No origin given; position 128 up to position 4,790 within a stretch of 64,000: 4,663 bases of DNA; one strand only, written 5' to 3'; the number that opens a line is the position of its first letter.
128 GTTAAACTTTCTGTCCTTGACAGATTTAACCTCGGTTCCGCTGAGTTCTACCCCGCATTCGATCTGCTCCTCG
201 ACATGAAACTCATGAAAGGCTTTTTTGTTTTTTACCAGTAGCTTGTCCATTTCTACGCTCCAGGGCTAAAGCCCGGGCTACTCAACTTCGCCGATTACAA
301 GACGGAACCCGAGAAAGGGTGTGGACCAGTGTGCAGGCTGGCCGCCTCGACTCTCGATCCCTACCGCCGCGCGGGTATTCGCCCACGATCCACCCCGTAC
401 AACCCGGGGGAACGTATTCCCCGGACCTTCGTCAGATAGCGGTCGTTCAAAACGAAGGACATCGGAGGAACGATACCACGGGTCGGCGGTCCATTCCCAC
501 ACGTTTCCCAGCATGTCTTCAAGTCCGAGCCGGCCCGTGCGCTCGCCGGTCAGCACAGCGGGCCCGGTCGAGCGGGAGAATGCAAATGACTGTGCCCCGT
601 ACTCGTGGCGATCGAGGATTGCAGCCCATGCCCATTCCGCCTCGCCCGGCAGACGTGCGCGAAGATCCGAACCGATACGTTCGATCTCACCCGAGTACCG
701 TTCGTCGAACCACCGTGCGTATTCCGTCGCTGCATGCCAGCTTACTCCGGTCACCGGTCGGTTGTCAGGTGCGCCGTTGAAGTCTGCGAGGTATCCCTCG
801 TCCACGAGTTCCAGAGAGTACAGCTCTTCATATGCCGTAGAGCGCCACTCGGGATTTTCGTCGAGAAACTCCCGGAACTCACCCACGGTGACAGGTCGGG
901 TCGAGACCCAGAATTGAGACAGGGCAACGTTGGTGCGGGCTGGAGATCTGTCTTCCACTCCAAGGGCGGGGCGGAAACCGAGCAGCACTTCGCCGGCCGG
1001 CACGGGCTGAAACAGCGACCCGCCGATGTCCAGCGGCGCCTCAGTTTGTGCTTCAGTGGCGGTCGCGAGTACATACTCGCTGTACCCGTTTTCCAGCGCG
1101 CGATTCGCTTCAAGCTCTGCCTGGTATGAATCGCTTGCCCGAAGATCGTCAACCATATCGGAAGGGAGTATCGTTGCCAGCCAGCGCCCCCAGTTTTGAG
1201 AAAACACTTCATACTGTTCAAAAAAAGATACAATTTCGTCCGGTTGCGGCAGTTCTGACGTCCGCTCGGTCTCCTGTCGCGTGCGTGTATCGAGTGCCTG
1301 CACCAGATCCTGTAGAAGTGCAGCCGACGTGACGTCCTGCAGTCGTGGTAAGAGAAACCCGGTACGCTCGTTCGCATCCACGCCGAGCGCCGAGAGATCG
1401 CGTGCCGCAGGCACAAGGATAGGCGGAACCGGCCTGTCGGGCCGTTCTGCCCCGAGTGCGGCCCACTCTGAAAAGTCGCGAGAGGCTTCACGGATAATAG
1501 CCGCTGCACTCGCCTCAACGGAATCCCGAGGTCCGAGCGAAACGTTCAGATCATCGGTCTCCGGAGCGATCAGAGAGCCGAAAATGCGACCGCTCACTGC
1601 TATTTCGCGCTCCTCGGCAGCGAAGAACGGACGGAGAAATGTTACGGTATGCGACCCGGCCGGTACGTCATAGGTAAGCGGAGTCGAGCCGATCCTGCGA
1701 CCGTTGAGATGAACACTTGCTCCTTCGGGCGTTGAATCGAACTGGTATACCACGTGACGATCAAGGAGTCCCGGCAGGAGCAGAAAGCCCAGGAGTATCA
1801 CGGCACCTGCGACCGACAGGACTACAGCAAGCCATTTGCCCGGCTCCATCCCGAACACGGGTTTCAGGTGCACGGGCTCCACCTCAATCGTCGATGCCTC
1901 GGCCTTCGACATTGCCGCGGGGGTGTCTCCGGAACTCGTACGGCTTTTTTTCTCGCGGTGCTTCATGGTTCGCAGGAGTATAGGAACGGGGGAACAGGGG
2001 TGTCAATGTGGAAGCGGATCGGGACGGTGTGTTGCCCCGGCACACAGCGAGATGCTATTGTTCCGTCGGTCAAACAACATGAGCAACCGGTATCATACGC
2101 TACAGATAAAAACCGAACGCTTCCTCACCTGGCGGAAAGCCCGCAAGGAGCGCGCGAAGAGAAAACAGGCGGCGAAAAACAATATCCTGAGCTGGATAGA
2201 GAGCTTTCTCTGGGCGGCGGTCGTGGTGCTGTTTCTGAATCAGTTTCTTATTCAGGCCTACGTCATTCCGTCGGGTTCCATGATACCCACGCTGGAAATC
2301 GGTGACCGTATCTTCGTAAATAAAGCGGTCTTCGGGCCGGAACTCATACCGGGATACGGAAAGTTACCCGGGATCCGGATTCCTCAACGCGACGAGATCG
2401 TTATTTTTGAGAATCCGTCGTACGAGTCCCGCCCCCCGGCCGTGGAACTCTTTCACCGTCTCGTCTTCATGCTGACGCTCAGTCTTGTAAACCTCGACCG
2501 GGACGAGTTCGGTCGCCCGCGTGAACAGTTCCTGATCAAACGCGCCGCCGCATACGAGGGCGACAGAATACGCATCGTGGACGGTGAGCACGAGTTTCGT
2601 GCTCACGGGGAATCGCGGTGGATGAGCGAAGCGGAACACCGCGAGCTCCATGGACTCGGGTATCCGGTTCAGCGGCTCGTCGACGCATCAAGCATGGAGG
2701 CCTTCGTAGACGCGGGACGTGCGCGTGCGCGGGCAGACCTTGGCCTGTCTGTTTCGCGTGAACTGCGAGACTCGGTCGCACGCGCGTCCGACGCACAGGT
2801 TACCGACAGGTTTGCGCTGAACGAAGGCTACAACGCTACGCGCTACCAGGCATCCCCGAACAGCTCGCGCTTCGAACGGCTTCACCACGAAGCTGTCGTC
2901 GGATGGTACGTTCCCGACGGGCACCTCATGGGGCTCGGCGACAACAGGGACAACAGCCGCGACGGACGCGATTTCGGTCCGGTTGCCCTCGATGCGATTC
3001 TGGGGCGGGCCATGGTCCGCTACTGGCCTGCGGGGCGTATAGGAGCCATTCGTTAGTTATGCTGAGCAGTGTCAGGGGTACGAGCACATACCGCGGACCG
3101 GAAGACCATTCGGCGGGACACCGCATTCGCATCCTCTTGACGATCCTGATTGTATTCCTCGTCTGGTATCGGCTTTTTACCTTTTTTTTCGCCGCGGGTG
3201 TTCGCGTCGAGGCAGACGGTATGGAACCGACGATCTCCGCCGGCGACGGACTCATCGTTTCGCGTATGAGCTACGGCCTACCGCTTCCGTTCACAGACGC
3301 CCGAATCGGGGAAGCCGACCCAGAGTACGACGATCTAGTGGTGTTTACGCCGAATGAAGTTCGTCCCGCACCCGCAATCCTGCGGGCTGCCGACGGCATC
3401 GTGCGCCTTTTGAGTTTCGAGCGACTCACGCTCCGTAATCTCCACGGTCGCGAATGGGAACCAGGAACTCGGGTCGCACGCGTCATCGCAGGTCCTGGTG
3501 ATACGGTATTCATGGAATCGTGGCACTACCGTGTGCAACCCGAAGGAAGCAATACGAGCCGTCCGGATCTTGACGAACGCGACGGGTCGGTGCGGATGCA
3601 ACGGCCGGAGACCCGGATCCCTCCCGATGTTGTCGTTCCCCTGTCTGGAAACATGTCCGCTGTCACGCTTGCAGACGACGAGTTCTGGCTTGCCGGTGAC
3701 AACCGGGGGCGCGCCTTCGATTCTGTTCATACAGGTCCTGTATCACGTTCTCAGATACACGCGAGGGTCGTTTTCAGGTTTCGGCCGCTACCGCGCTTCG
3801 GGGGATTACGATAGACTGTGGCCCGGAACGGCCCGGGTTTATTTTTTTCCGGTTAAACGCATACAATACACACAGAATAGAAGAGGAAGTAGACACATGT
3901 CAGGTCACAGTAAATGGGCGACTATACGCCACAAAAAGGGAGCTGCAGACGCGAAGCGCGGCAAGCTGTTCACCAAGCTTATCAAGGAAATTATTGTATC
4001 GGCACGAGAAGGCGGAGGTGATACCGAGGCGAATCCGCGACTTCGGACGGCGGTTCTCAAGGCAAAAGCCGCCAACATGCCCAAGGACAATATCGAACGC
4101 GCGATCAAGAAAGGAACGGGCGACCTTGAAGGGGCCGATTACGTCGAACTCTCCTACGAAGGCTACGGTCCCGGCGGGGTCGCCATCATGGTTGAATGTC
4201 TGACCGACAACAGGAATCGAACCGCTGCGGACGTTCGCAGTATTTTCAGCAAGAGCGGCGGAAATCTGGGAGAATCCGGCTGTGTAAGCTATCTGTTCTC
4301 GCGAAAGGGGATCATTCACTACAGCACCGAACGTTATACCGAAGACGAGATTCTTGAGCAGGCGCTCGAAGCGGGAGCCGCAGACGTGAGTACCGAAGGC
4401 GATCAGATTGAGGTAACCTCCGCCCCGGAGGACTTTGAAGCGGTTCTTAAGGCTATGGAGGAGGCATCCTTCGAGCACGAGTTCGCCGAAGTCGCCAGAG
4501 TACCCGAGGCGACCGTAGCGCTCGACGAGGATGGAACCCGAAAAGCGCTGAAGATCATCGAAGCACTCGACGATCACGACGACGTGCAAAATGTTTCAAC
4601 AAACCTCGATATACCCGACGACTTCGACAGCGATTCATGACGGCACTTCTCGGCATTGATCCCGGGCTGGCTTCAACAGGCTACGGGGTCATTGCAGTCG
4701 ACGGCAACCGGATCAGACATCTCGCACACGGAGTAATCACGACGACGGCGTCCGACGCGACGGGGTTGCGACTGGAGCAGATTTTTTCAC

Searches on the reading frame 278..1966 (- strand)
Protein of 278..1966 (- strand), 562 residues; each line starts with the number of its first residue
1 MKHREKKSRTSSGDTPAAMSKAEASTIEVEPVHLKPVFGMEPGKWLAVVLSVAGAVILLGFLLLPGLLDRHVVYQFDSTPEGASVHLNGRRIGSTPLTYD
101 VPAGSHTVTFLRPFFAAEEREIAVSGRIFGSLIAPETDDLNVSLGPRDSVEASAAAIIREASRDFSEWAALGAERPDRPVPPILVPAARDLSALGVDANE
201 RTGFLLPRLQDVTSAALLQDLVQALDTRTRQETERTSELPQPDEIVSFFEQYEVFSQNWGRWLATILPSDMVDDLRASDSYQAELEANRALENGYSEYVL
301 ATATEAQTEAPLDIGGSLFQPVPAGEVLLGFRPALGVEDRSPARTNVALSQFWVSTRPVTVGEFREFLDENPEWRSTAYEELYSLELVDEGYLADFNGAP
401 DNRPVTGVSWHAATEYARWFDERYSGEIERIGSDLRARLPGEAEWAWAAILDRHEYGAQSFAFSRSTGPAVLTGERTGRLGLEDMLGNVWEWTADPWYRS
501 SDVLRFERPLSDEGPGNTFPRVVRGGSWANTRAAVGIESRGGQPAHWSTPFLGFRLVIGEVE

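Call 61: search_protein_families(library=pfam, proteins=[window:278-1966:-], max_evalue=0.00001)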
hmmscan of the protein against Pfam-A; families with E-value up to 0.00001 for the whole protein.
window:278-1966:- (562 aa): 2 families
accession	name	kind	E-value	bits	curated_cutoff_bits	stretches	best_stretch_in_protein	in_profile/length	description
PF03781.23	FGE-sulfatase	-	1.5e-34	120.3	23.3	1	322-557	8-254/255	Sulfatase-modifying factor enzyme 1-like domain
PF08308.17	PEGA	-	2.3e-11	43.9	20.8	1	77-125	7-56/71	PEGA domain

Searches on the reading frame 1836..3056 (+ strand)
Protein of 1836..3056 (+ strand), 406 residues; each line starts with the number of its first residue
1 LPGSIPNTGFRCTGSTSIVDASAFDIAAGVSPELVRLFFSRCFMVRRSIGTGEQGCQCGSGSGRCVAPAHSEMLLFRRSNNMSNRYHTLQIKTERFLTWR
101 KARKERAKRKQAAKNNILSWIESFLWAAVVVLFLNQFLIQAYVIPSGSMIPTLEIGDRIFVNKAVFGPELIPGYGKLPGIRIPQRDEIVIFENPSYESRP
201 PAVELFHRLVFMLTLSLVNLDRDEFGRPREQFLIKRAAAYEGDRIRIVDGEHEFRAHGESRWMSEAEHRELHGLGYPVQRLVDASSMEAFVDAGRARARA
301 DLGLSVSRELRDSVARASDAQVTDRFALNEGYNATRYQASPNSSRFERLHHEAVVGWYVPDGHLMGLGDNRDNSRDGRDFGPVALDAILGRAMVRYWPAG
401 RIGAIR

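Call 61: search_protein_families(library=pfam, proteins=[window:1836-3056:+], max_evalue=0.00001)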
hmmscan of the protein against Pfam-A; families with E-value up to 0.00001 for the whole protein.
window:1836-3056:+ (406 aa): 1 family
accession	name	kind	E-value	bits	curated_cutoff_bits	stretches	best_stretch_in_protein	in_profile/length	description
PF10502.14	Peptidase_S26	-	3.6e-29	102.3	22.9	2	118-250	2-90/168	Signal peptidase, peptidase S26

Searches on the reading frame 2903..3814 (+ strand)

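Call 61: search_protein_families(library=pfam, proteins=[window:2903-3814:+], max_evalue=0.00001)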
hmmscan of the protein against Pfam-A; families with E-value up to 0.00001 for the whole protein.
window:2903-3814:+ (303 aa): 1 family
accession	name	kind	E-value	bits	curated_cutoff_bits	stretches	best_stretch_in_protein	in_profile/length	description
PF10502.14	Peptidase_S26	-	2.3e-18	67.1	22.9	1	76-293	3-167/168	Signal peptidase, peptidase S26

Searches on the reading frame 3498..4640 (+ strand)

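Call 61: search_protein_families(library=pfam, proteins=[window:3498-4640:+], max_evalue=0.00001)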
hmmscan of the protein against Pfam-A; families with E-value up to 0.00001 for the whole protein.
window:3498-4640:+ (380 aa): 2 families
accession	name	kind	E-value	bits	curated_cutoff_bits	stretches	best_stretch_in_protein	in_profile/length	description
PF01709.26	Transcrip_reg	-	1.5e-59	200.7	27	1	215-370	1-160/160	TACO1/YebC second and third domain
PF20772.2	TACO1_YebC_N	-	5.6e-35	120.1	36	1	138-208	1-72/73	TACO1/YebC protein N-terminal domain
